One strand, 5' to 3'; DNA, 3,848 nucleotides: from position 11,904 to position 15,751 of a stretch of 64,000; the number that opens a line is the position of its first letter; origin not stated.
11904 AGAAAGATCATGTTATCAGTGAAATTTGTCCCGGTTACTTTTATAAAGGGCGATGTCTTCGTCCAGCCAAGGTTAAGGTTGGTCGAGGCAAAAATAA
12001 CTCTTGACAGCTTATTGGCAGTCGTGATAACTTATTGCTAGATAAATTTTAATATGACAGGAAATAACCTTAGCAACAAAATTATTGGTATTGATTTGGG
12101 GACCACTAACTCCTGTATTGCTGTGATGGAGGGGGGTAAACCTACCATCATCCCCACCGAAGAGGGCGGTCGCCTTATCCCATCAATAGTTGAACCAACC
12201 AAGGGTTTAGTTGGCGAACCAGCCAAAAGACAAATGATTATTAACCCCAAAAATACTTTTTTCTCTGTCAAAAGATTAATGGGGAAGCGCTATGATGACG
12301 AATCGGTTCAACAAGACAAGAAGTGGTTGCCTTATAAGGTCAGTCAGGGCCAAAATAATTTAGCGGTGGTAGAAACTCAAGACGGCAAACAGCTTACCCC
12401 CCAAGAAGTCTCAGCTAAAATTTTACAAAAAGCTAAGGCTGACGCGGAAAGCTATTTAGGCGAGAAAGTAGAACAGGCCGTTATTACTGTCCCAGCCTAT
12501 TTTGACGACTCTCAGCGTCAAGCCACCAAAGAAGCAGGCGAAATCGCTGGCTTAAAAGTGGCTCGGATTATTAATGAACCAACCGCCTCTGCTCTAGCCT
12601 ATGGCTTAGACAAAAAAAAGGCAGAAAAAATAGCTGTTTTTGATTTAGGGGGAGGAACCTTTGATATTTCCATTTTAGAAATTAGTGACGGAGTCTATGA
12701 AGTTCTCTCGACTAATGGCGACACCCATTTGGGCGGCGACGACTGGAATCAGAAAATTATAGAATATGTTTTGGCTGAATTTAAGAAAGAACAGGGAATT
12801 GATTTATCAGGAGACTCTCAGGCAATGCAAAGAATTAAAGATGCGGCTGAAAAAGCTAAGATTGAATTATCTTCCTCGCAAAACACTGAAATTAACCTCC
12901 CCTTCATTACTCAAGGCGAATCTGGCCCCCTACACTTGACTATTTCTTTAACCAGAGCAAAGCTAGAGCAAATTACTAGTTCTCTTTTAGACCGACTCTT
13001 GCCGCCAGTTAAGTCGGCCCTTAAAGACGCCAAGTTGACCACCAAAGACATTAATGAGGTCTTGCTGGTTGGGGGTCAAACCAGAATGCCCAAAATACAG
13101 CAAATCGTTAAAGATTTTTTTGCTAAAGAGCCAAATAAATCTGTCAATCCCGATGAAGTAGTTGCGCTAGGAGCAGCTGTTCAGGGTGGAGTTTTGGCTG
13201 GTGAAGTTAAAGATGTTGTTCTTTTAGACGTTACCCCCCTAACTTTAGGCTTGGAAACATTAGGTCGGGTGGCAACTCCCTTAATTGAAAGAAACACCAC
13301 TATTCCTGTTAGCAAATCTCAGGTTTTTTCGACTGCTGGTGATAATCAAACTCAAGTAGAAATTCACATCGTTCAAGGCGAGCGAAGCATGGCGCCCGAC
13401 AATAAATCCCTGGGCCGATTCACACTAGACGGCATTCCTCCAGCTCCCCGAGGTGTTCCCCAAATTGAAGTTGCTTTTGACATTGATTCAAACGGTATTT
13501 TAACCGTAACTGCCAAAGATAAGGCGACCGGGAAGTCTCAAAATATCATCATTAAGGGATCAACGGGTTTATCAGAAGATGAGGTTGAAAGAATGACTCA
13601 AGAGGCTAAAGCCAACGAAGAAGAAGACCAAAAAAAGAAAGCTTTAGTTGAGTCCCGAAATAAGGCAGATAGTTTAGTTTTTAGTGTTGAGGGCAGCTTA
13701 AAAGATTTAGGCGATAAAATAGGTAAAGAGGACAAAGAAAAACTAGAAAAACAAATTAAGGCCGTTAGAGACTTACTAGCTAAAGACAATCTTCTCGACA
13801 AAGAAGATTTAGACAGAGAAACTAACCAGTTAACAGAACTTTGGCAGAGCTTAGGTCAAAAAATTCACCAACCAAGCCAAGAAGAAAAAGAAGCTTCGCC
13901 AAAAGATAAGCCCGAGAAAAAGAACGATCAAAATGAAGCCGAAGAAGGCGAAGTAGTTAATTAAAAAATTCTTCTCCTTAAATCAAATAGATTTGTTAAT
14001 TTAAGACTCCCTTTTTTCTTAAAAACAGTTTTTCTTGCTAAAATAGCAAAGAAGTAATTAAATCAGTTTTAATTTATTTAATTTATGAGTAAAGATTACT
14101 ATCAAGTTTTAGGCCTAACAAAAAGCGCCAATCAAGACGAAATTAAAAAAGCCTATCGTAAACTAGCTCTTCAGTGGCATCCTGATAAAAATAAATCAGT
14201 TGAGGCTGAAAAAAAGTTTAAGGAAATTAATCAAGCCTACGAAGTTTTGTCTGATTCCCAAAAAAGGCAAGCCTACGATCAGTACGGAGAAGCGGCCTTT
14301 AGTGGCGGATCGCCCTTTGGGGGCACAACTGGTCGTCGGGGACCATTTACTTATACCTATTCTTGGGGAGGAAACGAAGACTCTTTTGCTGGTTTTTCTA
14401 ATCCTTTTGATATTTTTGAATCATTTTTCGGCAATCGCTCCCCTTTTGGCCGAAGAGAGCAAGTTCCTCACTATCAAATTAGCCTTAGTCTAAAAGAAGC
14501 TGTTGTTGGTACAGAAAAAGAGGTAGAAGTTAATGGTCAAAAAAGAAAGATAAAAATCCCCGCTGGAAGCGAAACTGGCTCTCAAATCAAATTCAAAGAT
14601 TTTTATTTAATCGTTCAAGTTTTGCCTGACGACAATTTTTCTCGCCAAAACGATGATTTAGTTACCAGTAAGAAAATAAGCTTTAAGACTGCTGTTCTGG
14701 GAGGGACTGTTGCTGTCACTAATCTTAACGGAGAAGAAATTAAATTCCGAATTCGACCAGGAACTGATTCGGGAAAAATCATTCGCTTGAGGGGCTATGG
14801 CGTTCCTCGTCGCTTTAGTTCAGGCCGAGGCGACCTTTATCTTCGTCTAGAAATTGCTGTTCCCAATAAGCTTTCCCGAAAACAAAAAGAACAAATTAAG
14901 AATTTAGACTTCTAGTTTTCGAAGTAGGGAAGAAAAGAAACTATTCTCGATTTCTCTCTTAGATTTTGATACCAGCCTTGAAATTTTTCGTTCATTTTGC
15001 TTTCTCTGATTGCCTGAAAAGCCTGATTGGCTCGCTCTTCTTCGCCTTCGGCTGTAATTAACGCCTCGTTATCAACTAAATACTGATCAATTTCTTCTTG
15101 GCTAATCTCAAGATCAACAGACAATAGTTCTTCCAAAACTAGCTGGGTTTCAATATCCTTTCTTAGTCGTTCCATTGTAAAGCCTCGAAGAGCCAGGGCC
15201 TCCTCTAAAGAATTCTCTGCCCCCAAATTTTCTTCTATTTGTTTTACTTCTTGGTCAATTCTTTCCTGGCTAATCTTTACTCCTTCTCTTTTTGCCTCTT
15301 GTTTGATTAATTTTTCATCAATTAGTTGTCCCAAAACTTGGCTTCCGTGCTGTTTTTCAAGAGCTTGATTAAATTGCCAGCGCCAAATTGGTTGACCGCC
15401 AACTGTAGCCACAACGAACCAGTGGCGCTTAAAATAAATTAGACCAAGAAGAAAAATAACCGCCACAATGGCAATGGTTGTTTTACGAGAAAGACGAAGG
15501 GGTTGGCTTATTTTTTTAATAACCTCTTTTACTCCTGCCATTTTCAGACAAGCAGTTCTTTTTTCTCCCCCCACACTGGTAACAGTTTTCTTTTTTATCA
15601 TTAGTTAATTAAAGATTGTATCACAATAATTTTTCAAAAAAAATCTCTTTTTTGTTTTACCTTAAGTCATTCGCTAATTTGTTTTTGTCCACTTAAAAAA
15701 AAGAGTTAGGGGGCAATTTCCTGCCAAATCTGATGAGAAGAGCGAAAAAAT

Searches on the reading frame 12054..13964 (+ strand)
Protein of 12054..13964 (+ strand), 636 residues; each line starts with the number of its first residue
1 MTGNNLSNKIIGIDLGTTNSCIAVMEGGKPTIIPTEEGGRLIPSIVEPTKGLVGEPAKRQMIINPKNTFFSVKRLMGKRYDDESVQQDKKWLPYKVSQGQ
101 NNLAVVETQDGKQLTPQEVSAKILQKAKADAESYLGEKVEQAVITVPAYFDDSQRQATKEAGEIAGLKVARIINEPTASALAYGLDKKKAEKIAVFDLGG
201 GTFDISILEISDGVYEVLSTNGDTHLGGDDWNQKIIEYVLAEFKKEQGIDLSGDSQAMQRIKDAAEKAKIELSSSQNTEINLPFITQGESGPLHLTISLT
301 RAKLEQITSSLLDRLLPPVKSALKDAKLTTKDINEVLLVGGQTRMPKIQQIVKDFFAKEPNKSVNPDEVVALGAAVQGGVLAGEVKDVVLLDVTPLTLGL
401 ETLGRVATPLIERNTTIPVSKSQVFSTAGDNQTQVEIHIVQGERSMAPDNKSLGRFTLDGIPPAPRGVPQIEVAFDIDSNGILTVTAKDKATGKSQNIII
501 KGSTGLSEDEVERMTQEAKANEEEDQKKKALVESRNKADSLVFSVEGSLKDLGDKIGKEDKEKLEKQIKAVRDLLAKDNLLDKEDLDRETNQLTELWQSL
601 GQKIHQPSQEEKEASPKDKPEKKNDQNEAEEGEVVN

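Call 14: list_cluster_members(proteins=[P0001, P0004, window:12054-13964:+])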
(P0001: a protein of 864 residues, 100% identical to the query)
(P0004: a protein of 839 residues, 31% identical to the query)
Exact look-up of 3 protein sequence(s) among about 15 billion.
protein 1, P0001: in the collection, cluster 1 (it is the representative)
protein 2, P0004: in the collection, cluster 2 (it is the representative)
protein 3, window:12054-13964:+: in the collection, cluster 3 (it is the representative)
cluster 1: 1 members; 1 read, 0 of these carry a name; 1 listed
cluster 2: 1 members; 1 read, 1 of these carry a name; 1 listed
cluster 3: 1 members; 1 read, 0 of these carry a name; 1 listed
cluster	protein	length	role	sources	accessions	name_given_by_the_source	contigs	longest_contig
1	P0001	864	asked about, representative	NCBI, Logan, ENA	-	-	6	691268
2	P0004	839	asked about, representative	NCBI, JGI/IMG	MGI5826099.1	MAG: hypothetical protein ACOX50_01650 [Patescibacteria group bacterium] | hypothetical protein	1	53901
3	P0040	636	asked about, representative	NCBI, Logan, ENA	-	-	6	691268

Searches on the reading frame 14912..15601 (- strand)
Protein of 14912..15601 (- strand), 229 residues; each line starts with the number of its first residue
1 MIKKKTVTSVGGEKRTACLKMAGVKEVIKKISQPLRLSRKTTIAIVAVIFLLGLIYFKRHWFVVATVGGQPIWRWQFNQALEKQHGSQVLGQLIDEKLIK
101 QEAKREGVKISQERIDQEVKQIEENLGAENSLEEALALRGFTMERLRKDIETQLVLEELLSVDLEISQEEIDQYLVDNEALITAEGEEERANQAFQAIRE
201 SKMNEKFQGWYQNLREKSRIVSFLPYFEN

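Call 3: search_protein_families(library=pfam, proteins=[window:14912-15601:-], max_evalue=1)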
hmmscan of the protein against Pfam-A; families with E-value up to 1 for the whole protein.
window:14912-15601:- (229 aa): 4 families
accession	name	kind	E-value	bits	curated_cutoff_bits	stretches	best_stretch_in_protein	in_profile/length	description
PF13624.11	SurA_N_3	-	5.3e-13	49.6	27.2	1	43-159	18-161/162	SurA-like N-terminal domain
PF09312.16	SurA_N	-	1.3e-07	32.2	30.8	1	87-159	44-117/118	SurA N-terminal domain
PF13623.11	SurA_N_2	-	2.4e-07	31.2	28.5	1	78-124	76-124/145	SurA-like N-terminal domain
PF12291.15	DUF3623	-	0.039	13.6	27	1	38-80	213-252/256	Protein of unknown function (DUF3623)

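Call 4: search_protein_families(library=ncbifam, proteins=[window:14912-15601:-], max_evalue=1)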
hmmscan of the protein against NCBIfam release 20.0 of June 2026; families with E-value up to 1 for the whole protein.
window:14912-15601:- (229 aa): 8 families
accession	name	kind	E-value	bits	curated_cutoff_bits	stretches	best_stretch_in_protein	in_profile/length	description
NF000809.0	PRK00059.1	equivalog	6e-10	39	303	1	78-191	79-199/336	peptidylprolyl isomerase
NF003356.0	PRK04405.1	subfamily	1.7e-05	24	339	1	39-174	6-137/299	peptidylprolyl isomerase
NF008038.0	PRK10770.1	equivalog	2.6e-05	23.2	394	1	87-159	68-141/431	peptidylprolyl isomerase SurA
NF051879.1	TDE1658_narrow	equivalog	7.7e-05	21.8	340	1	76-122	53-100/342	MOSP complex formation periplasmic protein, TDE1658 family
NF008054.0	PRK10788.1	equivalog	0.0014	17.4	493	1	81-145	83-151/626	peptidylprolyl isomerase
NF002827.0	PRK03002.1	equivalog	0.0071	15.4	343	1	43-158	7-118/285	peptidylprolyl isomerase PrsA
NF002361.0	PRK01326.1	equivalog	0.026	13.6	428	1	66-157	34-121/336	peptidylprolyl isomerase PrsA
TIGR02925.1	cis_trans_EpsD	equivalog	0.029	14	108.9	1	63-178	28-129/232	EpsD family peptidyl-prolyl cis-trans isomerase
